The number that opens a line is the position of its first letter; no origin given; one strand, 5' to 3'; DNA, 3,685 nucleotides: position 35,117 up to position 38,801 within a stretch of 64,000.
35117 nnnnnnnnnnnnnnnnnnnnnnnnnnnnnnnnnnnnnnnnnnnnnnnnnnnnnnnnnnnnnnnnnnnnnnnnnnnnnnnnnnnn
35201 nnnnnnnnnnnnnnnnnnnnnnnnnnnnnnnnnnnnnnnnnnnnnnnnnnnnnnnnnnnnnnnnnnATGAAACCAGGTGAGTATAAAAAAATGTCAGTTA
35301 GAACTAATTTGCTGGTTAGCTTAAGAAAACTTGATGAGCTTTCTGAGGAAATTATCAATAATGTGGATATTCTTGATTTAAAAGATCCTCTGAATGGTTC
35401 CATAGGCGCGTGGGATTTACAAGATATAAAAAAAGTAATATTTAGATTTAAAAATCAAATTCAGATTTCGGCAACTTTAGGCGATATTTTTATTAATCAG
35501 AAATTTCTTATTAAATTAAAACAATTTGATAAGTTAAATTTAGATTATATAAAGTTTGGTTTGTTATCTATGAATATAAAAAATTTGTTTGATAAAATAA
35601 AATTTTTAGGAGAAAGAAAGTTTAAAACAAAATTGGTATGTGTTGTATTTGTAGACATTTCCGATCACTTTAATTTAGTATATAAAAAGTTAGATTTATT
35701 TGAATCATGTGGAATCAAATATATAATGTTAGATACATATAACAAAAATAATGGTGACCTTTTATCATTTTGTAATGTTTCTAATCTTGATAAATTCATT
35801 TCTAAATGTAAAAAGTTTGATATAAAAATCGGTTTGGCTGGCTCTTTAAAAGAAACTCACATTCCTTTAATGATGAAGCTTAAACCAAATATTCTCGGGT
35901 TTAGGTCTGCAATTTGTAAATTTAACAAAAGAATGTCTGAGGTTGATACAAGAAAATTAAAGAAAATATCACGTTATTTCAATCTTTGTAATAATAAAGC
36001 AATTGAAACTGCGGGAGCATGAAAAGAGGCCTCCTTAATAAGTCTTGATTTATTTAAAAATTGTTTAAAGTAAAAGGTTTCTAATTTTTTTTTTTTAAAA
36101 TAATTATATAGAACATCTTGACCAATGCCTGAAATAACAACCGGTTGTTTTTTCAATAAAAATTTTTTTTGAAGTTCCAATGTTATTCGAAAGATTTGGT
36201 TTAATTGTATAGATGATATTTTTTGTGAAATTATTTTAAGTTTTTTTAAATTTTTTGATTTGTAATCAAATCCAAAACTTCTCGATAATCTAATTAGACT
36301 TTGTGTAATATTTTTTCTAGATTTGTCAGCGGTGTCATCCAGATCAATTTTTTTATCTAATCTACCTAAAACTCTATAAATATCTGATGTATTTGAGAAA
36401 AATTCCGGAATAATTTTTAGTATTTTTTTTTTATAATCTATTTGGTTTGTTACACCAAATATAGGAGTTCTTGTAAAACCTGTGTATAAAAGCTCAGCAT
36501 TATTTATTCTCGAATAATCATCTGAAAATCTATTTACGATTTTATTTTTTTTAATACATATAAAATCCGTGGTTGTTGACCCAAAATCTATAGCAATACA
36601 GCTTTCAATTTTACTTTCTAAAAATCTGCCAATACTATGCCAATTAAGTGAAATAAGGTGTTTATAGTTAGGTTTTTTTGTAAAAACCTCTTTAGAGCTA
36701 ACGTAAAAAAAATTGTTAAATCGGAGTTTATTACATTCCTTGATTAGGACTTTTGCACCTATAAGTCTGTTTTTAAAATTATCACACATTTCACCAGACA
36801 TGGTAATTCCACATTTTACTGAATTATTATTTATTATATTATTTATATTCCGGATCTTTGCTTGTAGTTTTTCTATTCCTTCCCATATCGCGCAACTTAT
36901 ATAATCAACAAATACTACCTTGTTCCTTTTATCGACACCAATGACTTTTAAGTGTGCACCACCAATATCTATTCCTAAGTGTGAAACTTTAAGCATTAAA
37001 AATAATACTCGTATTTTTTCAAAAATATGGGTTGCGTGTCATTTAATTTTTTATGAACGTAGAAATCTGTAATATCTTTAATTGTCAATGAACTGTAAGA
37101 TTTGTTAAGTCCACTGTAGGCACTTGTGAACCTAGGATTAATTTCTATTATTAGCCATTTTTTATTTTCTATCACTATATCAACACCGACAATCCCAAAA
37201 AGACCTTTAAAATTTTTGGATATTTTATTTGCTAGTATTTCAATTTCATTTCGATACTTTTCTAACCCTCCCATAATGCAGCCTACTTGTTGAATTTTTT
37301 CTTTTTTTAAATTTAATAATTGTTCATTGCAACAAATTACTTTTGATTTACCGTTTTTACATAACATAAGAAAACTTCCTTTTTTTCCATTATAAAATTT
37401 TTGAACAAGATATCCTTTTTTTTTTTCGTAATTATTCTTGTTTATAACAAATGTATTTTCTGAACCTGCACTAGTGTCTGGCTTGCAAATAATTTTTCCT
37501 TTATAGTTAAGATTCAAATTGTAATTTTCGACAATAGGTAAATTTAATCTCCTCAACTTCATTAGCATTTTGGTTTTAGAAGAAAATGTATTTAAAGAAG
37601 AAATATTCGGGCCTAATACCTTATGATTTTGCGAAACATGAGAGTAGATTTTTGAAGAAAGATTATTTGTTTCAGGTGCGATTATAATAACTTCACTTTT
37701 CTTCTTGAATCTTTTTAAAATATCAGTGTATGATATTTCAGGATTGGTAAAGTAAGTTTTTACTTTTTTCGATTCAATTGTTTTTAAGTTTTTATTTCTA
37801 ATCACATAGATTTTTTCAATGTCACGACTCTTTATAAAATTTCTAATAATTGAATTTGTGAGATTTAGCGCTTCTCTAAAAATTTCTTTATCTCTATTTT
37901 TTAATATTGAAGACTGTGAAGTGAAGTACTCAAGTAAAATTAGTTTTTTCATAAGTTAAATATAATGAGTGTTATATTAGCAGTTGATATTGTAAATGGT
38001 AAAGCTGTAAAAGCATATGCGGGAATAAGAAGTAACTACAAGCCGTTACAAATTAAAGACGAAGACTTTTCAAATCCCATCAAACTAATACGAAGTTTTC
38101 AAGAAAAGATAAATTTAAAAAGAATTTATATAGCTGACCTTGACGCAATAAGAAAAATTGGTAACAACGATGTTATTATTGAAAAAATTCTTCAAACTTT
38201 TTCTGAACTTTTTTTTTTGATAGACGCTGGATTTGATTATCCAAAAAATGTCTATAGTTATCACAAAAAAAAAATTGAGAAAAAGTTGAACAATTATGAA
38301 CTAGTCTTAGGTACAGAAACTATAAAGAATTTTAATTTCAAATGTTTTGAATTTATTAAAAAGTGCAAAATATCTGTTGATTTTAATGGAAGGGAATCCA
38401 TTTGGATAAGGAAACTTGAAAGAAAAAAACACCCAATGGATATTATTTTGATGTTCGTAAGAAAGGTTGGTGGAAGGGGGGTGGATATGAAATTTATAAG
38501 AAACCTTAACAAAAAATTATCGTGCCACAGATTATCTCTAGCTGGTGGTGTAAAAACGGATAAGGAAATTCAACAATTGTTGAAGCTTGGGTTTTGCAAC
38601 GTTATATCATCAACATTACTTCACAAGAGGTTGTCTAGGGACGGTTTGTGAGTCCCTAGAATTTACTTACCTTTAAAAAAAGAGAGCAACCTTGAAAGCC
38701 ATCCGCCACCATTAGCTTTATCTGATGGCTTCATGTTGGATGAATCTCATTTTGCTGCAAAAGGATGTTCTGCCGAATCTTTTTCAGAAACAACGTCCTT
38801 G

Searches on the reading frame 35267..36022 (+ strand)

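Call 80: search_protein_families(library=ncbifam, proteins=[window:35267-36022:+], max_evalue=1e-8)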
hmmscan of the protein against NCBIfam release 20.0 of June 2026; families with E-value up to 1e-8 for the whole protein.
window:35267-36022:+ (251 aa): 4 families
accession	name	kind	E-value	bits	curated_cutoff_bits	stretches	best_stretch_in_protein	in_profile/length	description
NF002576.0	PRK02227.1-5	equivalog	1.8e-46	158.3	297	1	13-244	2-229/236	hypothetical protein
NF002574.0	PRK02227.1-2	subfamily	7e-31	107.4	286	1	13-237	2-222/233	hypothetical protein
NF002575.0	PRK02227.1-3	equivalog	3e-25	89.3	304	1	14-235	2-229/233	(5-formylfuran-3-yl)methyl phosphate synthase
NF002573.0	PRK02227.1-1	equivalog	8.4e-21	74.4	341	1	14-224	2-219/236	(5-formylfuran-3-yl)methyl phosphate synthase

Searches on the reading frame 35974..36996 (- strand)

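Call 80: search_protein_families(library=ncbifam, proteins=[window:35974-36996:-], max_evalue=1e-8)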
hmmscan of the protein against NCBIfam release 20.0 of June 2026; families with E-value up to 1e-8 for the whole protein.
window:35974-36996:- (340 aa): 2 families
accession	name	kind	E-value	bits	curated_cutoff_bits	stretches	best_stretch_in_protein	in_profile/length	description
TIGR03123.1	one_C_unchar_1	hypoth_equivalog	2.1e-65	221.1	244.1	1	7-336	1-326/327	probable H4MPT-linked C1 transfer pathway protein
NF040623.1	MfnF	equivalog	8.9e-42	143.4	520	1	7-337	3-323/324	(4-{4-[2-(gamma-L-glutamylamino)ethyl]phenoxymethyl}furan-2-yl)methanamine synthase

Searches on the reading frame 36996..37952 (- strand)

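Call 80: search_protein_families(library=ncbifam, proteins=[window:36996-37952:-], max_evalue=1e-8)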
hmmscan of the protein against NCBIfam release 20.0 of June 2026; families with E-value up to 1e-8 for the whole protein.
window:36996-37952:- (318 aa): 1 family
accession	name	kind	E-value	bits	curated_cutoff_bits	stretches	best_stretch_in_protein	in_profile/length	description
NF040722.1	MfnD_Meth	equivalog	2e-13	50.4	400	1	19-294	11-272/288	tyramine--L-glutamate ligase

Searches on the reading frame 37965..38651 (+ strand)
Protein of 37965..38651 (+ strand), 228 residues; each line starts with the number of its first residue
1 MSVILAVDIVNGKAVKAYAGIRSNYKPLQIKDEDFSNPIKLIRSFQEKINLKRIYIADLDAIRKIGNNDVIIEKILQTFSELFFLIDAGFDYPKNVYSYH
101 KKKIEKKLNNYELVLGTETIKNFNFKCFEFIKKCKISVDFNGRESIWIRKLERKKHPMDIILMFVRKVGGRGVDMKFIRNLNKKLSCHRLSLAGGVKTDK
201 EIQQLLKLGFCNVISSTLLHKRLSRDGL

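Call 80: search_protein_families(library=ncbifam, proteins=[window:37965-38651:+], max_evalue=1e-8)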
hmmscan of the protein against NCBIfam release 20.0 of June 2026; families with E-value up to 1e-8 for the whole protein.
window:37965-38651:+ (228 aa): 3 families
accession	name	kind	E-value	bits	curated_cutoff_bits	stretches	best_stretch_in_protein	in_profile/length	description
TIGR00734.1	hisAF_rel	hypoth_equivalog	3.3e-22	79.4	179.85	1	1-221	1-218/221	HisA/HisF family protein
TIGR00007.1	TIGR00007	equivalog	1.2e-10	41.4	228.95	0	3-216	1-218/231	1-(5-phosphoribosyl)-5-[(5-phosphoribosylamino)methylideneamino]imidazole-4-carboxamide isomerase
NF010113.0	PRK13586.1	equivalog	4.2e-10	39.7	238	0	2-211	3-213/232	1-(5-phosphoribosyl)-5-((5-phosphoribosylamino)methylideneamino)imidazole-4-carboxamide isomerase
